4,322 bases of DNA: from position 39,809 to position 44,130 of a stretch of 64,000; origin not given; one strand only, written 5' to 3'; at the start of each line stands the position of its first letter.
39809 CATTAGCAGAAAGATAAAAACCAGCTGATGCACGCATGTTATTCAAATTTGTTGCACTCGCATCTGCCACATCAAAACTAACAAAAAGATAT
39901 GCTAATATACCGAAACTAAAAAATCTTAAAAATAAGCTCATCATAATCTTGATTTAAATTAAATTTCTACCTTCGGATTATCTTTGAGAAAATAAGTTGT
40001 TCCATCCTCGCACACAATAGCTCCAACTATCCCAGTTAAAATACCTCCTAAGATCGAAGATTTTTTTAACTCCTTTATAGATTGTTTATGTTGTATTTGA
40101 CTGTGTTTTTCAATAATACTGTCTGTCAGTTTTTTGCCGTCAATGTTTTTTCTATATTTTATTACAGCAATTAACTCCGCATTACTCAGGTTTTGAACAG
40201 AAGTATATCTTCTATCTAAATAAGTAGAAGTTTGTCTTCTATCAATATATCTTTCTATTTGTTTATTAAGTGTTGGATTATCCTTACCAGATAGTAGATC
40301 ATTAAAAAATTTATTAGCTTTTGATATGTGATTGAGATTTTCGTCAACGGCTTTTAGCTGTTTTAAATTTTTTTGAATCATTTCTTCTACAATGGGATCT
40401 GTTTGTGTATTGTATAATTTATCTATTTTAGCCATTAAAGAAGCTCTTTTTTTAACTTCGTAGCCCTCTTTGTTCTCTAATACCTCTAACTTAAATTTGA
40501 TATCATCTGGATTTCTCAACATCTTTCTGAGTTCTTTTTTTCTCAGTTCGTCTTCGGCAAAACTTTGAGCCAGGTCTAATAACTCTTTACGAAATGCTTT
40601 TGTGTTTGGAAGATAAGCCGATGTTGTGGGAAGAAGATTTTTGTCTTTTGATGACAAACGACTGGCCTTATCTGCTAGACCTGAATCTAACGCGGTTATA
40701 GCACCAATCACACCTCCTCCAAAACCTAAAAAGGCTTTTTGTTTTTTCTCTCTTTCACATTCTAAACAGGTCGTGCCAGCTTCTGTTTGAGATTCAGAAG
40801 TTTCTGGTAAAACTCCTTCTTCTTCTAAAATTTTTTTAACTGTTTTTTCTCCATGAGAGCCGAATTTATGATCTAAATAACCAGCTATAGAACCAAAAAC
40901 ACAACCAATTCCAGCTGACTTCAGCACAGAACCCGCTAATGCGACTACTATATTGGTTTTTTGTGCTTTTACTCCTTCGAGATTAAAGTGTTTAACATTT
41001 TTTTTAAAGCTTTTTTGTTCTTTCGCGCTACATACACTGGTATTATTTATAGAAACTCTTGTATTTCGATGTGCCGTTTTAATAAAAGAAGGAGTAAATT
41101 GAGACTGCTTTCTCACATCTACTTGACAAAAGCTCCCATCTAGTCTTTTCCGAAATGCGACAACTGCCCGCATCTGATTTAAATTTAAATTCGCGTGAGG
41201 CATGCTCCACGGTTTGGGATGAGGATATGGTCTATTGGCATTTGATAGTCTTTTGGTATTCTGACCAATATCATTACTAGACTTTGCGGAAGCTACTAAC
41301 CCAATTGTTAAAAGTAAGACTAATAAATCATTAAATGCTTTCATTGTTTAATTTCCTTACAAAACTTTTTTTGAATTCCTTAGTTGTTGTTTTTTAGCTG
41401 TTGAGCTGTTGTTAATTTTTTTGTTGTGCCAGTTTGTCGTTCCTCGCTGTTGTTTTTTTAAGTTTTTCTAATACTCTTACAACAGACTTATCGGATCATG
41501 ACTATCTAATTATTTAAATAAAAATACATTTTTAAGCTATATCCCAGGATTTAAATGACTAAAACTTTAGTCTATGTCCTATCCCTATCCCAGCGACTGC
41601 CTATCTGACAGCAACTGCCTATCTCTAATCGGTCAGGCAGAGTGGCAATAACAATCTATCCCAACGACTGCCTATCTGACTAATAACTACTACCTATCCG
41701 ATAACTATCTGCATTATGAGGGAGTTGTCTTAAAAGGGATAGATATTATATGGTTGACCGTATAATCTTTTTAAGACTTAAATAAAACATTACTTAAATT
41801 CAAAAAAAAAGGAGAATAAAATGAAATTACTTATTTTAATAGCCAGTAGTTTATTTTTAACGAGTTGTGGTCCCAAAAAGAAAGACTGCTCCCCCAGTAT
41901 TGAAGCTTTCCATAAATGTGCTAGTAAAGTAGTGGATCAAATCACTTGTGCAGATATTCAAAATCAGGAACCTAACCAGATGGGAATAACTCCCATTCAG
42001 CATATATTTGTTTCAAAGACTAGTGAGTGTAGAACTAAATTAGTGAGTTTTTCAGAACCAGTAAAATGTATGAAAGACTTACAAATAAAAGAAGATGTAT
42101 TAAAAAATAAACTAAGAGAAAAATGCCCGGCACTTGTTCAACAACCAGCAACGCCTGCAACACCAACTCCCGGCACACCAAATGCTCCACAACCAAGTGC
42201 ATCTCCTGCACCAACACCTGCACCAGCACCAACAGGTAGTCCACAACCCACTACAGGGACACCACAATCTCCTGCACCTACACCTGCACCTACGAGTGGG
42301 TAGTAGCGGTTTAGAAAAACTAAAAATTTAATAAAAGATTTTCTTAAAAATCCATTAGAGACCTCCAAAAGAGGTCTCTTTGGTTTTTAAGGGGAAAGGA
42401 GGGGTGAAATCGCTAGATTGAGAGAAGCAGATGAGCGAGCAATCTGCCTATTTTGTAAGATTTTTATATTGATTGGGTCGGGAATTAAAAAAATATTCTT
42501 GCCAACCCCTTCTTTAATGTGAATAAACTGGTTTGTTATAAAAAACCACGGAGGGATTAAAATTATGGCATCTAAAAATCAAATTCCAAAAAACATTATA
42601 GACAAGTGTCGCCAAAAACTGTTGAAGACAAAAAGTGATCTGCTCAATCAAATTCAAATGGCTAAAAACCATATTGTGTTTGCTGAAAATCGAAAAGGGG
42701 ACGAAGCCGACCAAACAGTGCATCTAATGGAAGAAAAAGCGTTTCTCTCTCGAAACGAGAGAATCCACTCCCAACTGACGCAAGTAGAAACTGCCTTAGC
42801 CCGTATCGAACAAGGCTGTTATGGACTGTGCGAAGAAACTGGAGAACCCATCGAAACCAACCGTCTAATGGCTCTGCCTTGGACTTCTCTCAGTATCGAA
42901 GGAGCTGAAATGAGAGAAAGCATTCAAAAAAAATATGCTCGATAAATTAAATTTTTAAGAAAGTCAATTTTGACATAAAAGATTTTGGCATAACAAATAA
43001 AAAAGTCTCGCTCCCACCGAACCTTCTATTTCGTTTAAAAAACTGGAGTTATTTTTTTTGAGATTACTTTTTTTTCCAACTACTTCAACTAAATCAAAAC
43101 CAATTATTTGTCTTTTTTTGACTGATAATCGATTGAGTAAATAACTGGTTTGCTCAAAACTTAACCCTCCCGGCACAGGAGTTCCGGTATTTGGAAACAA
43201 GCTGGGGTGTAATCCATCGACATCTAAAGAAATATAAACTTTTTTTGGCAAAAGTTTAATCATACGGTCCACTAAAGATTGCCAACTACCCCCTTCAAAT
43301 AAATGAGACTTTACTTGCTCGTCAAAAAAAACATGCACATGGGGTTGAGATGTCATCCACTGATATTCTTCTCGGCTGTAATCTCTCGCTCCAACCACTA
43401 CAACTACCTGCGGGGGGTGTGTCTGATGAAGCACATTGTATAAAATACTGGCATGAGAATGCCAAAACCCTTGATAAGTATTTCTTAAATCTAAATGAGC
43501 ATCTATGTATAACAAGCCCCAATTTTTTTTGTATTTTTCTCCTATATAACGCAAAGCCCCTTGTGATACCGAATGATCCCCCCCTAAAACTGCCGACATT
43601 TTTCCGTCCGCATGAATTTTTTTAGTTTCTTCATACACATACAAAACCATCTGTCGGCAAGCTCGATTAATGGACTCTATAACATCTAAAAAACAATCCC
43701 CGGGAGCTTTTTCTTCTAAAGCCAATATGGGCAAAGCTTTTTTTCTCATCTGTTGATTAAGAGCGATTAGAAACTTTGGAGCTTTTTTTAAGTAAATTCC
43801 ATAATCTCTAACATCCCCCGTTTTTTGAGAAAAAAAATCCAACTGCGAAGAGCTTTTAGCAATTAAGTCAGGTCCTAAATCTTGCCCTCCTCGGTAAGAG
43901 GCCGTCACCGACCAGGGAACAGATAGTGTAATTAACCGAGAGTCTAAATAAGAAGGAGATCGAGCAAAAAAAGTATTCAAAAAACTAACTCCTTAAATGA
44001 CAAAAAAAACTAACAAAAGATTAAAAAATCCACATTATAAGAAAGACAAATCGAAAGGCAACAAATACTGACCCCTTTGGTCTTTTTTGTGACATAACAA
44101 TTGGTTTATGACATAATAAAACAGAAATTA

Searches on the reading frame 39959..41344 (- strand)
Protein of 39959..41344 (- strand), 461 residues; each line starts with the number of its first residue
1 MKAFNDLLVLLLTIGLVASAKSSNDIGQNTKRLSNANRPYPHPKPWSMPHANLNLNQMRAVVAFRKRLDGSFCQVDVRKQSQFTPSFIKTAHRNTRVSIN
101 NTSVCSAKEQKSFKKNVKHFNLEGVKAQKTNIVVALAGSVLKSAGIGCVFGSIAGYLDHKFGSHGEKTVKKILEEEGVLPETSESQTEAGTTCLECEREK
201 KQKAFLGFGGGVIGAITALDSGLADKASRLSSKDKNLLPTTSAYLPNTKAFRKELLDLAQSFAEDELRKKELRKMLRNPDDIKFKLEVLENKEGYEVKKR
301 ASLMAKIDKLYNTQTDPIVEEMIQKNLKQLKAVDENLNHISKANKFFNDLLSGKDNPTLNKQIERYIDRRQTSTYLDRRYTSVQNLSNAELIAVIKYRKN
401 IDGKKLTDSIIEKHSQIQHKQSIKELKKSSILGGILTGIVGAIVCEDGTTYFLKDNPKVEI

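Call 3: search_protein_families(library=pfam, proteins=[window:39959-41344:-], max_evalue=1)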
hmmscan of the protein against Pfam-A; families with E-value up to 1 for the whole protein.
window:39959-41344:- (461 aa): 2 families
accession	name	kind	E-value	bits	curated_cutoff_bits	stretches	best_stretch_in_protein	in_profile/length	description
PF06066.16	SepZ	-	0.07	13.8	27.3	1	187-226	58-97/99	SepZ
PF04079.22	SMC_ScpB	-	0.15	12.1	27.4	1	263-329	10-75/160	Segregation and condensation complex subunit ScpB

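Call 4: search_protein_families(library=ncbifam, proteins=[window:39959-41344:-], max_evalue=1)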
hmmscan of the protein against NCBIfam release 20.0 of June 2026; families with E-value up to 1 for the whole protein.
window:39959-41344:- (461 aa): 1 family
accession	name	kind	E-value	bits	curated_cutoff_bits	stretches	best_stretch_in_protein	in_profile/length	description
NF007484.0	PRK10077.1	equivalog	0.086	11.6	608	1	129-166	49-87/480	D-xylose transporter XylE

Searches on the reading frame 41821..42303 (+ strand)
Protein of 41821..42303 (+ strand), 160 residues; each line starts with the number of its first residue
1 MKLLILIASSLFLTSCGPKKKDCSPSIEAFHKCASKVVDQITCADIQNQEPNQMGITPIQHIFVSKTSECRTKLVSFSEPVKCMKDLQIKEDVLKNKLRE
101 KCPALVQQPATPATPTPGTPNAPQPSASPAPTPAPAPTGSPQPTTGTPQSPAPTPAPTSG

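Call 3: search_protein_families(library=pfam, proteins=[window:41821-42303:+], max_evalue=1)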
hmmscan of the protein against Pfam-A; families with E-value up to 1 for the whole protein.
window:41821-42303:+ (160 aa): 1 family
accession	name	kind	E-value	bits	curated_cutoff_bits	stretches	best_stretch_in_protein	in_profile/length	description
PF16860.10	CX9C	-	0.14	12.6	26.4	1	21-48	6-34/44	CHCH-CHCH-like Cx9C, IMS import disulfide relay-system,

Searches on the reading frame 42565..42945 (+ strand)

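Call 16: search_protein_families(library=pfam, proteins=[window:42565-42945:+], max_evalue=0.01)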
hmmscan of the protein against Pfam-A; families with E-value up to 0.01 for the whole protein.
window:42565-42945:+ (126 aa): 2 families
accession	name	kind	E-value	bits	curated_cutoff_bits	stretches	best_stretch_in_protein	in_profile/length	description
PF01258.23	zf-dskA_traR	-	3.9e-07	30.4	24.9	1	86-112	3-29/36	Prokaryotic dksA/traR C4-type zinc finger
PF21157.2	DksA_N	-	0.0021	18.7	27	1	16-81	6-71/71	DnaK suppressor protein DksA, N-terminal domain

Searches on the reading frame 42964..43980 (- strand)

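Call 16: search_protein_families(library=pfam, proteins=[window:42964-43980:-], max_evalue=0.01)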
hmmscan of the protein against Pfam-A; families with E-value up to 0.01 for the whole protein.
window:42964-43980:- (338 aa): 1 family
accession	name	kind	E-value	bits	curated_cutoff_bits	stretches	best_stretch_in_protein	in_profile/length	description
PF00491.26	Arginase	-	4.1e-47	161.4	22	1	18-301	5-256/280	Arginase family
